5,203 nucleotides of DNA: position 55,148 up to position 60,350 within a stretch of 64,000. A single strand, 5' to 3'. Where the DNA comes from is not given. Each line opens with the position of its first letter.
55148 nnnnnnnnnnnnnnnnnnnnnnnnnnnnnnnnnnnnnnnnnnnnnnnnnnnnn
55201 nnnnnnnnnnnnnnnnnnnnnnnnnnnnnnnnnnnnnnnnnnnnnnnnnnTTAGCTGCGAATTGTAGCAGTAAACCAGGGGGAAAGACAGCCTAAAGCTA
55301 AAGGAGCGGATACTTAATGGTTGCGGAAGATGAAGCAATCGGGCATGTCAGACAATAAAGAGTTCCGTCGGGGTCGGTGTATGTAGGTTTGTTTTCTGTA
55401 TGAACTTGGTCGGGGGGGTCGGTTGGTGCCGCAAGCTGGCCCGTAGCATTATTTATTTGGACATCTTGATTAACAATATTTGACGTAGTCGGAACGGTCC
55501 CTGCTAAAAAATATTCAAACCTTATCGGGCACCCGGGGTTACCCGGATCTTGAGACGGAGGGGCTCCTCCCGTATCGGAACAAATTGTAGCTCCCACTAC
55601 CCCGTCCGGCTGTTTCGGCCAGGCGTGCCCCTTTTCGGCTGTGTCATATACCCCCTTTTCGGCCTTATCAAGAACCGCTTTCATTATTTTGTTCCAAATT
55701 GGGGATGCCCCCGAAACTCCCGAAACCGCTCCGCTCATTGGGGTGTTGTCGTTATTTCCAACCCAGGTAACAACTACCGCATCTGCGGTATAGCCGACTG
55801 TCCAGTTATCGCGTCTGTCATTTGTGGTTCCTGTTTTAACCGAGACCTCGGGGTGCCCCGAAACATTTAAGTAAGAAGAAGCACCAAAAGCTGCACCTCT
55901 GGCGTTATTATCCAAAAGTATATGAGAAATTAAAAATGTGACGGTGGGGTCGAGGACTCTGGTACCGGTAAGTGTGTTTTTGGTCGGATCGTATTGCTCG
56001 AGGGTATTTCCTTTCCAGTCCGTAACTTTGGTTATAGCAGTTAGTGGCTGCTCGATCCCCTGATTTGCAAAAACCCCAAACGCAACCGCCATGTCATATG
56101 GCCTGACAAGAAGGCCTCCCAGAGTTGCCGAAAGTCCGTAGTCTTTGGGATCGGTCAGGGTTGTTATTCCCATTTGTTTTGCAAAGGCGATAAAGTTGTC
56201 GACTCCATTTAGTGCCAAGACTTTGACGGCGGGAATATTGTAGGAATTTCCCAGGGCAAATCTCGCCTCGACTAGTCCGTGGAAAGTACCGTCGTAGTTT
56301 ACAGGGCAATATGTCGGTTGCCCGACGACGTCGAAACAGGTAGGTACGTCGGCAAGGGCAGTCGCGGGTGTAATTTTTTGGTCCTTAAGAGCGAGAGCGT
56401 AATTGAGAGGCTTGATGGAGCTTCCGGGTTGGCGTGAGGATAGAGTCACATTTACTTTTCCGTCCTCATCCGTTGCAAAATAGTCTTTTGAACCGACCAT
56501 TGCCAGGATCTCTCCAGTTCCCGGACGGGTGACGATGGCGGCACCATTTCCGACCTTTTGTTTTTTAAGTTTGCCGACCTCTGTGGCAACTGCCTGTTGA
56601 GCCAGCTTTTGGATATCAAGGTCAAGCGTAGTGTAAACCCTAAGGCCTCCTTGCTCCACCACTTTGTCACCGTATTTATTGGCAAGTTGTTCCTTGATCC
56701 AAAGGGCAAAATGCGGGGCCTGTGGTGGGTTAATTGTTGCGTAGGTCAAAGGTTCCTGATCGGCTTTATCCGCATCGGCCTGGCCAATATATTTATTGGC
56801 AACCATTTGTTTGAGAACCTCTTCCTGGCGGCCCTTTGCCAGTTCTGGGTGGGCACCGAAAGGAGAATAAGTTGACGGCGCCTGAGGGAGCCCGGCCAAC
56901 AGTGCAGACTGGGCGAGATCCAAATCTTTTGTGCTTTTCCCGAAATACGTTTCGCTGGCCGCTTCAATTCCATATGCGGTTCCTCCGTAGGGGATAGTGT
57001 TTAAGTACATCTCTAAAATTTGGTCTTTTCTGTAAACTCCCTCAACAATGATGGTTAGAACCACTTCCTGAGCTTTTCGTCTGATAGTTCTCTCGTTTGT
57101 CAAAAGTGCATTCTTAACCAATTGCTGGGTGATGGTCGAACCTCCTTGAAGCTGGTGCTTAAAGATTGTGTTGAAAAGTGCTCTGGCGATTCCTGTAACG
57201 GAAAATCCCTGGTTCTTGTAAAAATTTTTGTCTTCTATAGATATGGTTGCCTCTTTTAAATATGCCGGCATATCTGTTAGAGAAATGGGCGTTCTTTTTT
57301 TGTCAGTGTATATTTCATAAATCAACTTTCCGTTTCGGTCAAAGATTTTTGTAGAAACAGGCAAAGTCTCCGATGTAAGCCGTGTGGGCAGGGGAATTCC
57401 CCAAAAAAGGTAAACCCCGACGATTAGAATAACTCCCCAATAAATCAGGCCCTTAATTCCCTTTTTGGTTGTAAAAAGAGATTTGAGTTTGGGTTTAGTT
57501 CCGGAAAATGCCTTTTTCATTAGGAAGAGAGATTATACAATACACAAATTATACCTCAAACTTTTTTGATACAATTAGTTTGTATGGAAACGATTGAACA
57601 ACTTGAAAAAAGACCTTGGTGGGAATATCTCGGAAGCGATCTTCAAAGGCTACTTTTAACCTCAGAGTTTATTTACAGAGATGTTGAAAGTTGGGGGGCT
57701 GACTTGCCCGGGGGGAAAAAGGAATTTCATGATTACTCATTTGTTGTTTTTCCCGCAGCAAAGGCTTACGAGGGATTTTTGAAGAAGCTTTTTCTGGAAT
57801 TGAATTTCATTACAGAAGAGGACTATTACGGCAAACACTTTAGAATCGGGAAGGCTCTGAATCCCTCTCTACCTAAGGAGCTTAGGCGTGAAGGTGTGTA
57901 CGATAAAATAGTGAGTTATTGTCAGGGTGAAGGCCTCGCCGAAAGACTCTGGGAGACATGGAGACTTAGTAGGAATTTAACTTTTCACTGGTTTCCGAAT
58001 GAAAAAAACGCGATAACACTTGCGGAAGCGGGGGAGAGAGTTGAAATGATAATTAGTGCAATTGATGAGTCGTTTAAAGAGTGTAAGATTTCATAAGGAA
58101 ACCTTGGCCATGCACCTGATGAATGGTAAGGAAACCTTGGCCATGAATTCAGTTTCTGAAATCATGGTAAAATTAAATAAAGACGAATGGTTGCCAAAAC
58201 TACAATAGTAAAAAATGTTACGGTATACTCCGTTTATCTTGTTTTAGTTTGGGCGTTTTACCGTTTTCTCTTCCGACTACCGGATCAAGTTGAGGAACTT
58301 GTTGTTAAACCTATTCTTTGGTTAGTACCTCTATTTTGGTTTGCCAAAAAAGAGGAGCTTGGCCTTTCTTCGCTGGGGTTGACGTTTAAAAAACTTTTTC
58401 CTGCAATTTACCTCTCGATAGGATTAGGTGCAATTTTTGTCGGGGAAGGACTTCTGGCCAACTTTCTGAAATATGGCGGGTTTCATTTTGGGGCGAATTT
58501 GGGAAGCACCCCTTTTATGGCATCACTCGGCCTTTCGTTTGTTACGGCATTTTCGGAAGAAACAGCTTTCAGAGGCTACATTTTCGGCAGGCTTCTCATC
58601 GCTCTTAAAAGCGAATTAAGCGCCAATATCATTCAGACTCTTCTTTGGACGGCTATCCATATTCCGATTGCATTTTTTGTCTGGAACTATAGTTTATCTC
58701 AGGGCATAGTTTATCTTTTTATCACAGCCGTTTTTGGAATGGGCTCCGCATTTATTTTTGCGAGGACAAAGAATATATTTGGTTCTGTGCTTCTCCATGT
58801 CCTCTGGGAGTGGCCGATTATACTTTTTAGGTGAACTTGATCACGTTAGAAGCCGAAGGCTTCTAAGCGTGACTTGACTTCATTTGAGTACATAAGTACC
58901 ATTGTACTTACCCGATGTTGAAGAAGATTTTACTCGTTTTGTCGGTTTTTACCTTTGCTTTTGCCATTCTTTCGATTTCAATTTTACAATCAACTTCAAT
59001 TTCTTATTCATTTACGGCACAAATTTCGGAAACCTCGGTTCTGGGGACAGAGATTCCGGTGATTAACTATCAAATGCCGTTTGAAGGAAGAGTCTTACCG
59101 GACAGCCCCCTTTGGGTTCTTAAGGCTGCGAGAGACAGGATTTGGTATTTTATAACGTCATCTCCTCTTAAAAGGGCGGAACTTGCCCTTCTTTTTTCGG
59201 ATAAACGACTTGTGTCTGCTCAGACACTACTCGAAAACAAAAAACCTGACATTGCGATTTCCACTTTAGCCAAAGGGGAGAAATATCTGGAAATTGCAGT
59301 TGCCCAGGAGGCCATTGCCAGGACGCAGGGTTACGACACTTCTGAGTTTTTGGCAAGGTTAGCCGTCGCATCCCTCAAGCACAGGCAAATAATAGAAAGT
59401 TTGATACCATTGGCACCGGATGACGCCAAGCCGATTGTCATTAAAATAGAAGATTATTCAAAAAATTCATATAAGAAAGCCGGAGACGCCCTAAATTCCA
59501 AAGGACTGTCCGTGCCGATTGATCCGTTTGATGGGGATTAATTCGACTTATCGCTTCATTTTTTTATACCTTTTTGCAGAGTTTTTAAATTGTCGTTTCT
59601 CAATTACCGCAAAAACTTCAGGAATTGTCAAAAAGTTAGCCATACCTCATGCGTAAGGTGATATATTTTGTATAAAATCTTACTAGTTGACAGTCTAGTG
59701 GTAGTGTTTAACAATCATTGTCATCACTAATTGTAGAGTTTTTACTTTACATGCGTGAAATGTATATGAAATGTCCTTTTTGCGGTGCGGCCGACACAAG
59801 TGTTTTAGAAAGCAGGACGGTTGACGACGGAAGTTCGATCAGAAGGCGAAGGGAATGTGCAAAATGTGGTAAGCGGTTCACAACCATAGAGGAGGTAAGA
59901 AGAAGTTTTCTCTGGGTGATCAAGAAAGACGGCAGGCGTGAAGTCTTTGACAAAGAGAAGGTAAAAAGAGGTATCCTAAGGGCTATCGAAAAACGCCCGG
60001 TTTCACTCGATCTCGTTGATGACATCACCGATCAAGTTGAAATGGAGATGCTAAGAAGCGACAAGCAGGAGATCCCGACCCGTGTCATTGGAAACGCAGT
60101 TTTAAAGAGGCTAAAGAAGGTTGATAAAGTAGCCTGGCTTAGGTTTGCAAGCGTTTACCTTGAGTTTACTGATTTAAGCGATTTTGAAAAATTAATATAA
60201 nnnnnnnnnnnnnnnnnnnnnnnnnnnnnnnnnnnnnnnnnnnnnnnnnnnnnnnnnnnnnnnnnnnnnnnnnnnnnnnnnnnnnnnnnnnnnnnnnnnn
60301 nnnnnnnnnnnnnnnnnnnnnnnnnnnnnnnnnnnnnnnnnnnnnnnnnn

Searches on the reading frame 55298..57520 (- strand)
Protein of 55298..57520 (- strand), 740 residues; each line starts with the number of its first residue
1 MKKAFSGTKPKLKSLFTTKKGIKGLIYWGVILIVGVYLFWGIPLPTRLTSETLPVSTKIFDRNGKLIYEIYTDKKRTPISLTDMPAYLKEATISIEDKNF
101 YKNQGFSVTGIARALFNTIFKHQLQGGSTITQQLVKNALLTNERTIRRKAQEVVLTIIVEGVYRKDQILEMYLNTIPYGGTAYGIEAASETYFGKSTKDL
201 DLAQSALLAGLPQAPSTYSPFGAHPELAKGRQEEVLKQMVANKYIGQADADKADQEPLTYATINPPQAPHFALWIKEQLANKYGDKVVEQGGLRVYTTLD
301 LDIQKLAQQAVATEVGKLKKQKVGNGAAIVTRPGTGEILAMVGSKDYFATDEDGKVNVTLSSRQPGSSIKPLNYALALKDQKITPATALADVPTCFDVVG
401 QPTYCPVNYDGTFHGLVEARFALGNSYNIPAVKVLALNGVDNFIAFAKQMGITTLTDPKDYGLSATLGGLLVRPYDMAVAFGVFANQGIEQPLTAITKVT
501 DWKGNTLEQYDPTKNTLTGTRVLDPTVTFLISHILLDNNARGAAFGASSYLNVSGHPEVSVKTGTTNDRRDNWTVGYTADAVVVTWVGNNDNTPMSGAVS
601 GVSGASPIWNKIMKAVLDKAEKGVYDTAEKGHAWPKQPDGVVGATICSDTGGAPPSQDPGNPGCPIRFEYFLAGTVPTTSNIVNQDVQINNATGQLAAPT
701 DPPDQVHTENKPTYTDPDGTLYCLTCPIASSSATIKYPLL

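Call 63: search_protein_families(library=pfam, proteins=[window:55298-57520:-], max_evalue=0.0001)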
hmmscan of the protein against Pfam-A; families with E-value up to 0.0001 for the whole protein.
window:55298-57520:- (740 aa): 2 families
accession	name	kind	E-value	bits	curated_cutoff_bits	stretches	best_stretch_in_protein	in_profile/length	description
PF00912.28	Transgly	-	1.5e-62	210.6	27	1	64-239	2-177/178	Transglycosylase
PF00905.27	Transpeptidase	-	2.7e-17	63.4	22.1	1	326-614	1-299/299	Penicillin binding protein transpeptidase domain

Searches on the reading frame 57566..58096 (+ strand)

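Call 47: search_protein_families(library=pfam, proteins=[window:57566-58096:+], max_evalue=0.001)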
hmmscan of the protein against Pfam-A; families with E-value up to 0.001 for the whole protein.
window:57566-58096:+ (176 aa): 1 family
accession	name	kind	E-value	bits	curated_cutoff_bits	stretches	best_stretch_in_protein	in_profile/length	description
PF18869.6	HEPN_RnaseLS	-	0.00024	21.9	29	1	54-88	25-59/124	RnaseLS-like HEPN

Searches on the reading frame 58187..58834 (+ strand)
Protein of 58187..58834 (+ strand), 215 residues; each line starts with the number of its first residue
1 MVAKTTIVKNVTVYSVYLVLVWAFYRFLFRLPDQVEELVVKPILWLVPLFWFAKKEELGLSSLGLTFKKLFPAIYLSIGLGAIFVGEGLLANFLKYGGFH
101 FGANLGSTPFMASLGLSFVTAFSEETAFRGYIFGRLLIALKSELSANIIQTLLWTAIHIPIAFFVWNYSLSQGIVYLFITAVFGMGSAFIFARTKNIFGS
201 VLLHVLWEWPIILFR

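Call 63: search_protein_families(library=pfam, proteins=[window:58187-58834:+], max_evalue=0.0001)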
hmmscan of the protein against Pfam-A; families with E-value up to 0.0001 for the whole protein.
window:58187-58834:+ (215 aa): 1 family
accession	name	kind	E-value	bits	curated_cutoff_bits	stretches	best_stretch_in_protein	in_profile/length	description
PF02517.21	Rce1-like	-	1.8e-14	54.2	22.4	1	109-209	4-92/93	Type II CAAX prenyl endopeptidase Rce1-like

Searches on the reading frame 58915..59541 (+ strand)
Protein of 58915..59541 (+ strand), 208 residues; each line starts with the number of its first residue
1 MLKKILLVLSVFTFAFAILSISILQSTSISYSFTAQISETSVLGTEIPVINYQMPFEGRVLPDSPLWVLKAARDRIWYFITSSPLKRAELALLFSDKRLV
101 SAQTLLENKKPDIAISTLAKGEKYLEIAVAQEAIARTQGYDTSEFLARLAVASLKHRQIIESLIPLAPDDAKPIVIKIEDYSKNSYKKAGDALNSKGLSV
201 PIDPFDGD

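Call 63: search_protein_families(library=pfam, proteins=[window:58915-59541:+], max_evalue=0.0001)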
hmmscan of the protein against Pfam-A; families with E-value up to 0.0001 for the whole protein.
window:58915-59541:+ (208 aa): 1 family
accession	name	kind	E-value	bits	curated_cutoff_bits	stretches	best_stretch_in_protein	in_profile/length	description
PF18915.5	DUF5667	-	5.3e-09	36.8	27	1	60-160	2-89/99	Domain of unknown function (DUF5667)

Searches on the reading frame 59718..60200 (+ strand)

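Call 47: search_protein_families(library=pfam, proteins=[window:59718-60200:+], max_evalue=0.001)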
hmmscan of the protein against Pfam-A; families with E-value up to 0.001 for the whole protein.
window:59718-60200:+ (160 aa): 2 families
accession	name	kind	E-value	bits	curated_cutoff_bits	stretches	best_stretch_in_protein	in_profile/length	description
PF22811.2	Zn_ribbon_NrdR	-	5.3e-22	77.9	27.2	1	17-58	1-42/42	Transcriptional repressor NrdR-like, N-terminal domain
PF03477.21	ATP-cone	-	3.6e-19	69.5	25.8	1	67-151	3-86/88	ATP cone domain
